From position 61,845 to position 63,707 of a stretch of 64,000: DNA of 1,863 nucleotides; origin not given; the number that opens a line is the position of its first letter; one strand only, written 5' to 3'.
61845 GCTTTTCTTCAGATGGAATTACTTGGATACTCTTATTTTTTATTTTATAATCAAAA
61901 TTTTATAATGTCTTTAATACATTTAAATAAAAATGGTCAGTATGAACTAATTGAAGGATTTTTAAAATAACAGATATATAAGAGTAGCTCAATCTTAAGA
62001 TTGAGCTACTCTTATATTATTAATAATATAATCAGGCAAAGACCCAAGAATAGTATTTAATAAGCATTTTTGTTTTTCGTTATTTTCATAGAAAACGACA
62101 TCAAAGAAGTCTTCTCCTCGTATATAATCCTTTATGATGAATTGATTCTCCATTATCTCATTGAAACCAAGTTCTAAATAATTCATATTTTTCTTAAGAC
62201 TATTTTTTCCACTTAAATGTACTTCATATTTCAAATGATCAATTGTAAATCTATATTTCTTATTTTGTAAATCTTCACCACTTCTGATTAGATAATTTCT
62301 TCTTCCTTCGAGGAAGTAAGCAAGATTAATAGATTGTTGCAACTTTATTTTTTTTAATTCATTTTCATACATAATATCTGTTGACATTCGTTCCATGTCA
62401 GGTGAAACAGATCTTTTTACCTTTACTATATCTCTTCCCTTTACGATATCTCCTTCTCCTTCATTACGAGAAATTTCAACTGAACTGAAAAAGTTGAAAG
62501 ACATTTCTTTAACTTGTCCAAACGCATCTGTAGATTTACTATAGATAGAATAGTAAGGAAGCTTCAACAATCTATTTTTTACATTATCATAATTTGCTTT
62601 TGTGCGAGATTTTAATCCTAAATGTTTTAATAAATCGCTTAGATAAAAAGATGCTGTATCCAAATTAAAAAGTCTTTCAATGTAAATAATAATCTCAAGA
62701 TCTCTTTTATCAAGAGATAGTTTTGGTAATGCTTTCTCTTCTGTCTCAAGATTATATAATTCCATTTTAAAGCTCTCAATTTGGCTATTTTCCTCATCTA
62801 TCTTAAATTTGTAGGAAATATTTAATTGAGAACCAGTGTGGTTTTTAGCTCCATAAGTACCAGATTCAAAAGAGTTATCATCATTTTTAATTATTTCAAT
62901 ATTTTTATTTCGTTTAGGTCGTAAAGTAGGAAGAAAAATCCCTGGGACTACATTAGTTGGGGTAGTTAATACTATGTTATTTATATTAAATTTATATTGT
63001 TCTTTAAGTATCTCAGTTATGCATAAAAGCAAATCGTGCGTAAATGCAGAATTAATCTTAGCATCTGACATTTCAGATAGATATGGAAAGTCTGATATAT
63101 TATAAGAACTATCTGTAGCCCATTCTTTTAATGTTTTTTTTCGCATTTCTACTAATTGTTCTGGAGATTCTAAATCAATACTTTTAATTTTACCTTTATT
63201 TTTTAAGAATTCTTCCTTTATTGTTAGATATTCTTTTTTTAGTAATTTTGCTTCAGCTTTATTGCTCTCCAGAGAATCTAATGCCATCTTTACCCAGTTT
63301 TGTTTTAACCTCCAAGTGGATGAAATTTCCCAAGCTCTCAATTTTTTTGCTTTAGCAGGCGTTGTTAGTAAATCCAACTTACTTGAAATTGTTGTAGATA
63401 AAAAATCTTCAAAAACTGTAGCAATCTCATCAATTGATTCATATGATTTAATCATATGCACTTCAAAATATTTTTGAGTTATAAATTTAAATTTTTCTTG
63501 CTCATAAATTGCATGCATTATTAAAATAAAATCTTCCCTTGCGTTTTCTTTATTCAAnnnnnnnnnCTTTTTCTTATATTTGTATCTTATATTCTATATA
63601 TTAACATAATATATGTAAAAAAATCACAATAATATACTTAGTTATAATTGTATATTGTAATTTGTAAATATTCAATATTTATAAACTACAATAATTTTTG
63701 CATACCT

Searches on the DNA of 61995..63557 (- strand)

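Call 126: search_rna_families(source=L011, start=10200, end=12100, threshold=evalue, max_evalue=1)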
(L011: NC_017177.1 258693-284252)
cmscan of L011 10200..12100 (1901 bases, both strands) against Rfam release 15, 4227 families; matches with E-value up to 1: 0.
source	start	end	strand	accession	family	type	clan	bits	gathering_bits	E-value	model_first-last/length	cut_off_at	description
